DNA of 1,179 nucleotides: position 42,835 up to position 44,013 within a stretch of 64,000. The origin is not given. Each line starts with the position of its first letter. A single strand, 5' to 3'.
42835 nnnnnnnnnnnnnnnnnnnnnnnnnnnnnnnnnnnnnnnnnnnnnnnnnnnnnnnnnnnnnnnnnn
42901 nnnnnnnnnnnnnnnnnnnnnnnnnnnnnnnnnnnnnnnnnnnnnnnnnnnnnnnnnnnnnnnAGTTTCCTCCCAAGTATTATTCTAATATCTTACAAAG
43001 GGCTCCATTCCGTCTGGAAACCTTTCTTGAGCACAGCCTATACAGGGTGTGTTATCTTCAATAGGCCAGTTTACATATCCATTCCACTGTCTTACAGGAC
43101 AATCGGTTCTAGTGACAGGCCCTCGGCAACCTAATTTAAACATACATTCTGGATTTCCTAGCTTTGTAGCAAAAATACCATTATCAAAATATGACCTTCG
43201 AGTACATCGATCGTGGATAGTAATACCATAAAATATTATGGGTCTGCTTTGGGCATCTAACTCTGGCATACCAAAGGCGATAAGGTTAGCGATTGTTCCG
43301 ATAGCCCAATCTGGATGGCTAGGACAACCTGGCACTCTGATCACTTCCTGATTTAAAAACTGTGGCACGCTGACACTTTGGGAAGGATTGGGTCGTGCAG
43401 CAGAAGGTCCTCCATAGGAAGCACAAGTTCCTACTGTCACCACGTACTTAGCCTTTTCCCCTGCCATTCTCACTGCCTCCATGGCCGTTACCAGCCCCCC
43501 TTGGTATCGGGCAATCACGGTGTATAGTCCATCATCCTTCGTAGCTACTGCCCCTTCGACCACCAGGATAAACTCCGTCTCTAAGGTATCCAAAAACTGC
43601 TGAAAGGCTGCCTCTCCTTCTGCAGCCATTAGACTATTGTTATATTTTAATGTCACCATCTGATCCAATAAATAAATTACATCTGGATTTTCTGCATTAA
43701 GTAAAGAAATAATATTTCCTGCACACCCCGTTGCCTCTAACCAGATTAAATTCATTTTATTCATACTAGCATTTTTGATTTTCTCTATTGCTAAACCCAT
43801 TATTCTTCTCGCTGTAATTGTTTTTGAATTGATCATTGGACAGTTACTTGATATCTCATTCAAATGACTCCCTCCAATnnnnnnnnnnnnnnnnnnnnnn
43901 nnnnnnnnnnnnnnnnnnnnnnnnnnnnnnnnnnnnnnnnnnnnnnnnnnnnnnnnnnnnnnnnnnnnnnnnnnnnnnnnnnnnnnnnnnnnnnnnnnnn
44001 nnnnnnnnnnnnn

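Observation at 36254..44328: Complete [NiFe]-hydrogenase/hyp locus with atypical features: no hypB, HypA-like protein without Zn-ribbon, small subunit without Tat motif and with an altered first cysteine motif, cytochrome b5-like first gene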

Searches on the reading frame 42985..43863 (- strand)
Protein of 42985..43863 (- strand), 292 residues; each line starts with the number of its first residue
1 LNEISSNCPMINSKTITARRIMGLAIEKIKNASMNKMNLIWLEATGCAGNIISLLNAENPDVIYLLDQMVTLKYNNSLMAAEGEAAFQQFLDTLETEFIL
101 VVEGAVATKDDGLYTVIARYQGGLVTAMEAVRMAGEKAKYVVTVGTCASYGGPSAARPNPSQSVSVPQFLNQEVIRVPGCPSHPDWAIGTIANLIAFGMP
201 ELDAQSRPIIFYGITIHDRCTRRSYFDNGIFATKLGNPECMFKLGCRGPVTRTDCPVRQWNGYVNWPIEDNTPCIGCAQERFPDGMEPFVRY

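Call 3: search_protein_families(library=pfam, proteins=[window:42985-43863:-], max_evalue=0.01)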
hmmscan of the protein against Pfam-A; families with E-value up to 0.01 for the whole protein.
window:42985-43863:- (292 aa): 2 families
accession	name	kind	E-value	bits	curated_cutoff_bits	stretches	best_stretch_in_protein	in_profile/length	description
PF14720.11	NiFe_hyd_SSU_C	-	7.5e-32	110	27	1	212-289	1-79/80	NiFe/NiFeSe hydrogenase small subunit C-terminal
PF01058.29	Oxidored_q6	-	6.9e-27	94.2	27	1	47-193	1-127/128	NADH ubiquinone oxidoreductase, 20 Kd subunit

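Call 4: search_protein_families(library=ncbifam, proteins=[window:42985-43863:-], max_evalue=0.01)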
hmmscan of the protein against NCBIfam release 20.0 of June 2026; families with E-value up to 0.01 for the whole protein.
window:42985-43863:- (292 aa): 10 families
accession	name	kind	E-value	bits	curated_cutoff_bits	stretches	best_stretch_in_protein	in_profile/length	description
NF045520.1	H2_NiFeSe_small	exception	1.3e-71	241.5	470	1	27-290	30-312/314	NiFeSe hydrogenase small subunit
TIGR00391.1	hydA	subfamily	7.3e-65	219.5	179.5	1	33-289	47-308/365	hydrogenase small subunit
NF007779.0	PRK10468.1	equivalog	5.9e-49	167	659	1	34-280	46-298/372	hydrogenase 2 small subunit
TIGR03294.1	FrhG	equivalog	1.1e-06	28.5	245.5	1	39-194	4-140/228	coenzyme F420 hydrogenase subunit gamma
NF045875.1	F420_non_VhuG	exception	3.9e-05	23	450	0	164-258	134-225/286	F420-non-reducing hydrogenase subunit VhuG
TIGR01957.1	nuoB_fam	subfamily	0.0005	20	142.7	1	136-193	83-137/145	NADH-quinone oxidoreductase subunit B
NF011391.0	PRK14816.1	equivalog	0.0016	18.1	283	1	137-188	119-167/196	NADH-quinone oxidoreductase subunit B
NF005012.1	PRK06411.1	subfamily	0.0021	17.6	116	1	136-194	99-154/166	NADH-quinone oxidoreductase subunit NuoB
NF011394.0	PRK14819.1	equivalog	0.0023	17.5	312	1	137-191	98-149/264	NADH-quinone oxidoreductase subunit B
NF011395.0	PRK14820.1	equivalog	0.0097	15.7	263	0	131-193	94-152/180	NADH-quinone oxidoreductase subunit B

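Call 8: find_homologous_proteins(query=window:42985-43863:-, max_evalue=1e-10)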
Query window:42985-43863:- (292 aa): 1550 proteins with E <= 1e-10 among 2162 candidates; the best 120 are listed.
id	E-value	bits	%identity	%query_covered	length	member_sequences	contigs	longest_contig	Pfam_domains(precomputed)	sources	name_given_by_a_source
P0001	3.7e-186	636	93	100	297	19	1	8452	PF01058.30,PF14720.12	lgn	-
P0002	5.1e-185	632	93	100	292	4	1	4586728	PF01058.30,PF14720.12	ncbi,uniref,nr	ncbi:Periplasmic [NiFeSe] hydrogenase small subunit precursor [Clostridium formicaceticum]|uniref:Pe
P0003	9.7e-173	591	85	100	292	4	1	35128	PF01058.30,PF14720.12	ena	-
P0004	1.1e-170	585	84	100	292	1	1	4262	PF01058.30,PF14720.12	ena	-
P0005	5.6e-170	582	84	100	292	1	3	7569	PF01058.30,PF14720.12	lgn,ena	-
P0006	3.2e-169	580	84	100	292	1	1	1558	PF01058.30,PF14720.12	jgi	-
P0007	7.8e-168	575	82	100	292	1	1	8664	PF01058.30,PF14720.12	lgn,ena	-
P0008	1.1e-167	575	84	100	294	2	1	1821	PF01058.30,PF14720.12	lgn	-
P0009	1.2e-167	575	86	97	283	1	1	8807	PF01058.30,PF14720.12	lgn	-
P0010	1.7e-167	574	86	97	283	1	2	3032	PF01058.30,PF14720.12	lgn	-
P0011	2.1e-166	571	85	97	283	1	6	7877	PF01058.30,PF14720.12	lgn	-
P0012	1.0e-164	565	80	100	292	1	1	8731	PF01058.30,PF14720.12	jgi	-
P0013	1.3e-164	565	84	96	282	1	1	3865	PF01058.30,PF14720.12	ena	-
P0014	2.3e-164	564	81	98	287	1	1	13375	PF01058.30,PF14720.12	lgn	-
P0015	2.6e-164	564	81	100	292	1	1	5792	PF01058.30,PF14720.12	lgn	-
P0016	4.2e-164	563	85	97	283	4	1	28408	PF01058.30,PF14720.12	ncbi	-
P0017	1.1e-163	562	80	100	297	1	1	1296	PF01058.30,PF14720.12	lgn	-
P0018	1.4e-163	561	80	100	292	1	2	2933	PF01058.30,PF14720.12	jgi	-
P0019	1.7e-163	561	80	100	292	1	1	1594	PF01058.30,PF14720.12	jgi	-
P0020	6.0e-163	559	80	100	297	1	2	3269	PF01058.30,PF14720.12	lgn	-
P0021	1.2e-162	558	79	100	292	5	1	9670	PF01058.30,PF14720.12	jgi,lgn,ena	-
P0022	2.2e-162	557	79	100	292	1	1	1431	PF01058.30,PF14720.12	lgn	-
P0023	2.4e-162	557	79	100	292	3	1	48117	PF01058.30,PF14720.12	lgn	-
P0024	3.1e-162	557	79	100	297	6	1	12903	PF01058.30,PF14720.12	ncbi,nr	ncbi:Ni/Fe hydrogenase [Clostridium sp. Cult2]|nr:Ni/Fe hydrogenase [Clostridium sp. Cult2]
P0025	3.8e-162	557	80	98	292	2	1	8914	PF01058.30,PF14720.12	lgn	-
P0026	7.4e-162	556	79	100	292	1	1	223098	PF01058.30,PF14720.12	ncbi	-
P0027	1.1e-161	555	79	100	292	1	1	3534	PF01058.30,PF14720.12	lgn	-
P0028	2.2e-161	554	82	97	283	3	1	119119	PF01058.30,PF14720.12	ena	-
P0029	4.2e-161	553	78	100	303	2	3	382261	PF01058.30,PF14720.12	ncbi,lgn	-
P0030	1.5e-160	551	78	100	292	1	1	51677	PF01058.30,PF14720.12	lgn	-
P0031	2.0e-160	551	79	99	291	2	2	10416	PF01058.30,PF14720.12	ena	-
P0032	2.7e-160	551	79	100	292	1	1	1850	PF01058.30,PF14720.12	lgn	-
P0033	1.1e-159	549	79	99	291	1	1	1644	PF01058.30,PF14720.12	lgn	-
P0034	1.6e-159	548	79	100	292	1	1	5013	PF01058.30,PF14720.12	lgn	-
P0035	1.7e-159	548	79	100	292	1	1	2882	PF01058.30,PF14720.12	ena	-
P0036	1.7e-159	548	78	100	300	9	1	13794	PF01058.30,PF14720.12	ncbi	-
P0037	2.0e-159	548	90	88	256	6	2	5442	PF01058.30,PF14720.12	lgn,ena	-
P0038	5.5e-159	546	77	100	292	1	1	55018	PF01058.30,PF14720.12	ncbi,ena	-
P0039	1.4e-158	545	78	100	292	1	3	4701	PF01058.30,PF14720.12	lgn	-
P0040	2.8e-158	544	81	95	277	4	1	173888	PF01058.30,PF14720.12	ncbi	-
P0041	4.1e-158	543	77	100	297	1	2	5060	PF01058.30,PF14720.12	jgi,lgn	jgi:hydrogenase small subunit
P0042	1.3e-157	542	78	98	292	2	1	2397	PF01058.30,PF14720.12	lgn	-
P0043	2.4e-157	541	77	100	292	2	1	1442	PF01058.30,PF14720.12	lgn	-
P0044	3.6e-157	540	79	98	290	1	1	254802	PF01058.30,PF14720.12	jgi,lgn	jgi:hydrogenase small subunit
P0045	7.1e-157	539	81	95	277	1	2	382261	PF01058.30,PF14720.12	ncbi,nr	ncbi:hydrogenase small subunit [Alkalibaculum bacchi]|nr:hydrogenase small subunit [Alkalibaculum ba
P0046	1.3e-156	539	78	100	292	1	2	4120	PF01058.30,PF14720.12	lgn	-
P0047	1.9e-156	538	81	95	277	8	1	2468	PF01058.30,PF14720.12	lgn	-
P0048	2.6e-156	538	77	99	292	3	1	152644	PF01058.30,PF14720.12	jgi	-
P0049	4.4e-156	537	76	100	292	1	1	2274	PF01058.30,PF14720.12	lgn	-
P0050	4.8e-156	537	75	100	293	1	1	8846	PF01058.30,PF14720.12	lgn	-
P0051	6.3e-156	536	79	98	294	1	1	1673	PF01058.30,PF14720.12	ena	-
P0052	6.6e-156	536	76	100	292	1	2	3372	PF01058.30,PF14720.12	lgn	-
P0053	1.1e-155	536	76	100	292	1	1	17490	PF01058.30,PF14720.12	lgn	-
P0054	1.2e-155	535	76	100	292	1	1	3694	PF01058.30,PF14720.12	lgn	-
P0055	1.4e-155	535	76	100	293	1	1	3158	PF01058.30,PF14720.12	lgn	-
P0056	2.7e-155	534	76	100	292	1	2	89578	PF01058.30,PF14720.12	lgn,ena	-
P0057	5.6e-155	533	77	98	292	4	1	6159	PF01058.30,PF14720.12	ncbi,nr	ncbi:MAG: Ni/Fe hydrogenase [Bacillota bacterium]|nr:Ni/Fe hydrogenase [Bacillota bacterium]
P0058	1.2e-154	532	78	98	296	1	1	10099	PF01058.30,PF14720.12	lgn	-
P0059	1.4e-154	532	77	98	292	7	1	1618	PF01058.30,PF14720.12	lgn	-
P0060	2.3e-154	531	76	100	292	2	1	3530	PF01058.30,PF14720.12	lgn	-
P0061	7.2e-154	530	78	98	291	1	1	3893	PF01058.30,PF14720.12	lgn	-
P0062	8.8e-154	529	76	99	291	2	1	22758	PF01058.30,PF14720.12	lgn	-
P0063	2.2e-153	528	77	98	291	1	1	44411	PF01058.30,PF14720.12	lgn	-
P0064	1.3e-152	525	78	98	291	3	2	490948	PF01058.30,PF14720.12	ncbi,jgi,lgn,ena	-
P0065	4.1e-152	524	78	95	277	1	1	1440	PF01058.30,PF14720.12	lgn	-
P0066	4.2e-152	524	74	100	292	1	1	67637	PF01058.30,PF14720.12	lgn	-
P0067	1.1e-151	522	78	98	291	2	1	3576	PF01058.30,PF14720.12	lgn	-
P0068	1.9e-151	522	75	100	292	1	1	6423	PF01058.30,PF14720.12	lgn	-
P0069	8.1e-151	520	76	98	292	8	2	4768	PF01058.30,PF14720.12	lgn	-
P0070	8.9e-151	519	73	100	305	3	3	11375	PF01058.30,PF14720.12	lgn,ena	-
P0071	9.1e-151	519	78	98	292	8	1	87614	PF01058.30,PF14720.12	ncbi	-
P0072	2.0e-150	518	75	98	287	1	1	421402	PF01058.30,PF14720.12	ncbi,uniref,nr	ncbi:hydrogenase small subunit [Anaerosacchariphilus polymeriproducens]|uniref:Ni/Fe hydrogenase n=1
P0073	3.6e-150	517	73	100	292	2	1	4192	PF01058.30,PF14720.12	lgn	-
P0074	4.9e-150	517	71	99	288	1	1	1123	PF01058.30,PF14720.12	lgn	-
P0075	1.2e-149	516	73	99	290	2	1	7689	PF01058.30,PF14720.12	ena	-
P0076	2.2e-149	515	73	98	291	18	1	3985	PF01058.30,PF14720.12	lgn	-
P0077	2.6e-149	515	79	93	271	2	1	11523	PF01058.30,PF14720.12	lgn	-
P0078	4.4e-149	514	76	97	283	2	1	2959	PF01058.30,PF14720.12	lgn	-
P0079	7.3e-149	513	73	100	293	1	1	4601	PF01058.30,PF14720.12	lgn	-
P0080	8.6e-149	513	73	99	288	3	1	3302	PF01058.30,PF14720.12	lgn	-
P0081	1.2e-148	512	72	100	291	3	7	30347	PF01058.30,PF14720.12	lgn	-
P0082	1.3e-148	512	74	100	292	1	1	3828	PF01058.30,PF14720.12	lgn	-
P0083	1.5e-148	512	74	99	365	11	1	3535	PF01058.30,PF14720.12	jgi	jgi:hydrogenase small subunit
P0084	1.8e-148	512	74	98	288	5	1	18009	PF01058.30,PF14720.12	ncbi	-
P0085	2.8e-148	511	75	97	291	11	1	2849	PF01058.30,PF14720.12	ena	-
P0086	3.2e-148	511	74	100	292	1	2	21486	PF01058.30,PF14720.12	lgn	-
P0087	7.4e-148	510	73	98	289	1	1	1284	PF01058.30,PF14720.12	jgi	-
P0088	8.7e-148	510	74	98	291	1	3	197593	PF01058.30,PF14720.12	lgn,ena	-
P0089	1.2e-147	509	75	98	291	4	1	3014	PF01058.30,PF14720.12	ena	-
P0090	1.6e-147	509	71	99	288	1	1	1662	PF01058.30,PF14720.12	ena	-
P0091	1.9e-147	508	75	97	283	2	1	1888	PF01058.30,PF14720.12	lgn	-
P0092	2.9e-147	508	73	99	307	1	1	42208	PF01058.30,PF14720.12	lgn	-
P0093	3.4e-147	508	72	100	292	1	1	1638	PF01058.30,PF14720.12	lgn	-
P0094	3.6e-147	508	73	98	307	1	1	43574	PF01058.30,PF14720.12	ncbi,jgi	jgi:hydrogenase small subunit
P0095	6.8e-147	507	77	93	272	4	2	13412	PF01058.30,PF14720.12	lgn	-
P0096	8.1e-147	506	74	98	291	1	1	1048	PF01058.30,PF14720.12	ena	-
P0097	2.4e-146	505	71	100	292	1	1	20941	PF01058.30,PF14720.12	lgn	-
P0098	2.5e-146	505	74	98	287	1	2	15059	PF01058.30,PF14720.12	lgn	-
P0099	2.7e-146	505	74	98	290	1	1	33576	PF01058.30,PF14720.12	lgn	-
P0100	2.8e-146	505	72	100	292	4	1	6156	PF01058.30,PF14720.12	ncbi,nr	ncbi:MAG TPA: hydrogenase small subunit [Lachnospiraceae bacterium]|nr:hydrogenase small subunit [La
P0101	3.7e-146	504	74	98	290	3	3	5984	PF01058.30,PF14720.12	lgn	-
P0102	3.8e-146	504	73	99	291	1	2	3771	PF01058.30,PF14720.12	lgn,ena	-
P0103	4.9e-146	504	74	98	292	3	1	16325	PF01058.30,PF14720.12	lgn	-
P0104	7.8e-146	503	70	100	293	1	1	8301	PF01058.30,PF14720.12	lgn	-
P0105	1.1e-145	503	72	98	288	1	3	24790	PF01058.30,PF14720.12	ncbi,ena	-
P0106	1.2e-145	503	71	100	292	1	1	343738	PF01058.30,PF14720.12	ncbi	ncbi:MAG: hydrogenase small subunit [Aminipila sp.]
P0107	5.1e-145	500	72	98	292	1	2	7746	PF01058.30,PF14720.12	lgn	-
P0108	5.6e-145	500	73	97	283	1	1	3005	PF01058.30,PF14720.12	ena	-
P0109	1.4e-144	499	72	98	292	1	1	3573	PF01058.30,PF14720.12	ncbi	-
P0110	5.1e-144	497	72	98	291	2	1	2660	PF01058.30,PF14720.12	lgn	-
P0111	5.3e-144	497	70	99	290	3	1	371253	PF01058.30,PF14720.12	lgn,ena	-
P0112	5.5e-144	497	72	98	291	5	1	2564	PF01058.30,PF14720.12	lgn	-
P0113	5.7e-144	497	73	98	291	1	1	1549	PF01058.30,PF14720.12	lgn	-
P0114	1.3e-143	496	70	99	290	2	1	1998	PF01058.30,PF14720.12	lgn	-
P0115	1.4e-143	496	71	98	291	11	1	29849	PF01058.30,PF14720.12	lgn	-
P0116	2.2e-143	495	69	99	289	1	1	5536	PF01058.30,PF14720.12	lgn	-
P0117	4.4e-143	494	71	100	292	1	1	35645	PF01058.30,PF14720.12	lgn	-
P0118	1.3e-142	493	72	98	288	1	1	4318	PF01058.30,PF14720.12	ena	-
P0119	2.0e-142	492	68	98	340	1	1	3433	PF01058.30,PF14720.12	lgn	-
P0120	5.7e-142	490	66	100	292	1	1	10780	PF01058.30,PF14720.12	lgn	-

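Call 9: search_solved_structures(query=window:42985-43863:-, show_alignments=3)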
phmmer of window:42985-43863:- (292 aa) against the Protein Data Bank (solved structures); distinct sequences matched with E-value up to 0.001: 44.
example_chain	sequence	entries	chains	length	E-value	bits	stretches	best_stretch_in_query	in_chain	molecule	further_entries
4kl8_S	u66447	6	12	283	1.6e-58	201.7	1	35-289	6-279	Periplasmic [NiFeSe] hydrogenase small subunit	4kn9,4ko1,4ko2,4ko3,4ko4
1cc1_S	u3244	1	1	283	1.8e-58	201.6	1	35-289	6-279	HYDROGENASE (SMALL SUBUNIT)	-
1frv_A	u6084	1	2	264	1.6e-55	191.9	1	37-289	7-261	HYDROGENASE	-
1yq9_A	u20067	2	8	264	1.1e-54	189.1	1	37-289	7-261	Periplasmic [NiFe] hydrogenase small subunit | PERIPLASMIC HYDROGENASE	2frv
3ze6_A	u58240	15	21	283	8.6e-54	186.2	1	39-290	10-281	PERIPLASMIC [NIFESE] HYDROGENASE, SMALL SUBUNIT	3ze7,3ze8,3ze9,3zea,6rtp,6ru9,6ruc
2wpn_A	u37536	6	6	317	1.2e-53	185.7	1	39-290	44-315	PERIPLASMIC [NIFESE] HYDROGENASE, SMALL SUBUNIT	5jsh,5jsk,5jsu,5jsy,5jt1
1yrq_A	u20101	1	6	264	3.7e-53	184.1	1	35-290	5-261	Periplasmic [NiFe] hydrogenase small subunit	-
4upe_A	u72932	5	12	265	6.6e-53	183.3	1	35-290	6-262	NIFE-HYDROGENASE SMALL SUBUNIT | HYDROGENASE (NIFE) SMALL SUBUNIT HYDA | PERIPLASMIC [NIFE] HYDROGENASE SMALL SUBUNIT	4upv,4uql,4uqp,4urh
1yqw_A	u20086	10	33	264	7e-53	183.2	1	35-290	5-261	Periplasmic [NiFe] hydrogenase small subunit | HYDROGENASE (NIFE) SMALL SUBUNIT HYDA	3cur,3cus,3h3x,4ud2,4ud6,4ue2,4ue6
4ucw_A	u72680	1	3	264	7.3e-53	183.1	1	35-290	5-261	HYDROGENASE (NIFE) SMALL SUBUNIT HYDA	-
4ucx_A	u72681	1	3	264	7.4e-53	183.1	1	35-290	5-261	HYDROGENASE (NIFE) SMALL SUBUNIT HYDA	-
4ucq_A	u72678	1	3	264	1.4e-52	182.3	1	35-290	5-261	HYDROGENASE (NIFE) SMALL SUBUNIT HYDA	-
3myr_A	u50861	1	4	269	1.8e-52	181.9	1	37-285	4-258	Hydrogenase (NiFe) small subunit HydA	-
1frf_S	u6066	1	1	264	9.8e-52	179.4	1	35-290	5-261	[NI-FE] HYDROGENASE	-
1e3d_A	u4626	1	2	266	4e-47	164.3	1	36-290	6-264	[NiFe] hydrogenase small subunit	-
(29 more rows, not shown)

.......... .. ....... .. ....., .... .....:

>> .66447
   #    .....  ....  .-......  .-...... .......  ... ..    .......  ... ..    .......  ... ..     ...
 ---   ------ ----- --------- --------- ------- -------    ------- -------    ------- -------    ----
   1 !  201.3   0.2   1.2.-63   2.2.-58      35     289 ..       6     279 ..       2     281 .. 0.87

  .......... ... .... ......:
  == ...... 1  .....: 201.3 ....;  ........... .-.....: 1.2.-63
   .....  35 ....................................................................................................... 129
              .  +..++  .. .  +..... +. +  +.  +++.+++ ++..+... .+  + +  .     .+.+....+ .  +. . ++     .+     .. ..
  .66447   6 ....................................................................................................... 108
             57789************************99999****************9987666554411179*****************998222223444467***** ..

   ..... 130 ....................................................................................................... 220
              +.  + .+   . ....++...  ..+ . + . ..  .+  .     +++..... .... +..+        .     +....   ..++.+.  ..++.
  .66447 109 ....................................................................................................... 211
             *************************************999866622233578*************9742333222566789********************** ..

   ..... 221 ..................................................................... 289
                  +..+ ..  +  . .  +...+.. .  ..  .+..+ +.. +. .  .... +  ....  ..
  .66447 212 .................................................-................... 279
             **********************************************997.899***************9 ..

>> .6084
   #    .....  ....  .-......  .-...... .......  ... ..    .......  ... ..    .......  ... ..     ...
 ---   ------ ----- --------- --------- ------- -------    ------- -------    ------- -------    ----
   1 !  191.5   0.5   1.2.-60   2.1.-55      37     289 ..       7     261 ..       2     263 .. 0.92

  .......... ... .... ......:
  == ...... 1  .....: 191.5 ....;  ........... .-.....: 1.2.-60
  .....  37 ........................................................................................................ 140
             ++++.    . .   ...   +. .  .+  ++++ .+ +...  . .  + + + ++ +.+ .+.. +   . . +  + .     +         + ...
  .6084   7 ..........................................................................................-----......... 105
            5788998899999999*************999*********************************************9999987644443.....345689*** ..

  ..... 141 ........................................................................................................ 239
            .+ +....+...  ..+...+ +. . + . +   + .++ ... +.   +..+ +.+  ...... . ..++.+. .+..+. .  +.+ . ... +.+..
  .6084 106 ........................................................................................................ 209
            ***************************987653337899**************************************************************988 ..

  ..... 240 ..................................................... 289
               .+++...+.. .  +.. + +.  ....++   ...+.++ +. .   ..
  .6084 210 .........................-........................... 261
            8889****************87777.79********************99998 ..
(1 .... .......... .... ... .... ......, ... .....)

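Call 19: find_related_loci(query=A1, collection=genome_contigs, flank=10000)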
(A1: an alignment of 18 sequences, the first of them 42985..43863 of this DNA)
Query A1 (292 aa) in genome_contigs; peptide patterns used: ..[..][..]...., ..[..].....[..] (x = any residue, [..] = any of these).
444 stretches matched a pattern; 403 encode a relative of the query (tblastn E <= 1e-3); the best 80 are kept; 80 distinct loci.
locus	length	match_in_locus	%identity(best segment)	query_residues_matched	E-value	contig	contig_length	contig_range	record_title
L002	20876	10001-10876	95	1-292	0e+0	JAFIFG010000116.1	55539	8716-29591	MAG: Clostridiaceae bacterium isolate coassembly_bin.26 k141_129964, whole genome shotgun sequence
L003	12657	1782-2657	93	1-292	0e+0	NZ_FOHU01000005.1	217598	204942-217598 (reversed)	Natronincola peptidivorans strain DSM 18979, whole genome shotgun sequence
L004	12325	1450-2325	79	1-292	3e-166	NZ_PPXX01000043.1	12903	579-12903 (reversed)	Clostridium sp. Cult2 NODE_43, whole genome shotgun sequence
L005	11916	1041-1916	78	1-292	2e-164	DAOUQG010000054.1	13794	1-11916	MAG TPA_asm: Thermohalobacteraceae bacterium isolate CSMAG_120 CSMAG_120_k141_4394879_length_13794_cov_9.0000, whole gen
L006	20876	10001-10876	78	1-292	2e-162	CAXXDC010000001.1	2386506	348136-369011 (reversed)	MAG: Clostridia bacterium isolate 80130c35-1b44-45cf-b5f4-dec04e696a57 genome assembly, contig: contig_1, whole genome s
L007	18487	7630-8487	79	7-292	2e-162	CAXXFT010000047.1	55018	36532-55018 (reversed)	MAG: uncultured Sedimentibacter sp. isolate 90ad4bd6-3e3f-41ea-a839-0ac70987d3d1 genome assembly, contig: contig_47, who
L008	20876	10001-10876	77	1-292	1e-161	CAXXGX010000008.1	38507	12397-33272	MAG: Clostridia bacterium isolate 6f746f25-b6c4-487c-b3b2-1da827f770e4 genome assembly, contig: contig_8, whole genome s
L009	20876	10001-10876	76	1-292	2e-158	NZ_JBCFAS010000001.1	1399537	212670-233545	MAG: Sedimentibacter sp. isolate metabat2.bin.1 NODE_3_length_1399537_cov_79.433602, whole genome shotgun sequence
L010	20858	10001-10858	77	7-292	8e-158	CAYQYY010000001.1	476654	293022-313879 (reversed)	MAG TPA_asm: uncultured Clostridia bacterium isolate binchicken_co104_62 genome assembly, contig: NODE_8_length_476654_c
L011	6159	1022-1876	77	8-292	9e-159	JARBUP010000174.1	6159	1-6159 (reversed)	MAG: Bacillota bacterium isolate L_E1_T20_C_bin.8 scaffold_23297, whole genome shotgun sequence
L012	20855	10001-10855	78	8-292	9e-157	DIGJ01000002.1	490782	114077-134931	MAG TPA_asm: Lachnoclostridium sp. UBA5725 UBA5725_contig_46, whole genome shotgun sequence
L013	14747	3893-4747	77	8-292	9e-157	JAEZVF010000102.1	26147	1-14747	MAG: Bacillota bacterium isolate OH_PFB_113 k127_347649, whole genome shotgun sequence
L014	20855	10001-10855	77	8-292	1e-156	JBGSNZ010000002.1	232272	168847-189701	MAG: Acetivibrio sp. isolate JTS-AC268 k141_2293363, whole genome shotgun sequence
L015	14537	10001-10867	74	4-292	1e-152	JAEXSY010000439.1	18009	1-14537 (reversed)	MAG: Bacillota bacterium isolate OH_HBrB_329 k127_903792, whole genome shotgun sequence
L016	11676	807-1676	73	2-292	2e-152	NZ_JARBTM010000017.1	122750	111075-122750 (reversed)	MAG: Anaerosolibacter sp. isolate L_E1_T20_C_bin.128 scaffold_644, whole genome shotgun sequence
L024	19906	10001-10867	71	4-292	5e-145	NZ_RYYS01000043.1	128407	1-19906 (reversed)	Anaerophilus nitritogenes strain MJB2 43, whole genome shotgun sequence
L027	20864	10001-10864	69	5-292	3e-144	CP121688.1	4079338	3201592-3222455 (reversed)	Clostridiaceae bacterium 35-E11 chromosome, complete genome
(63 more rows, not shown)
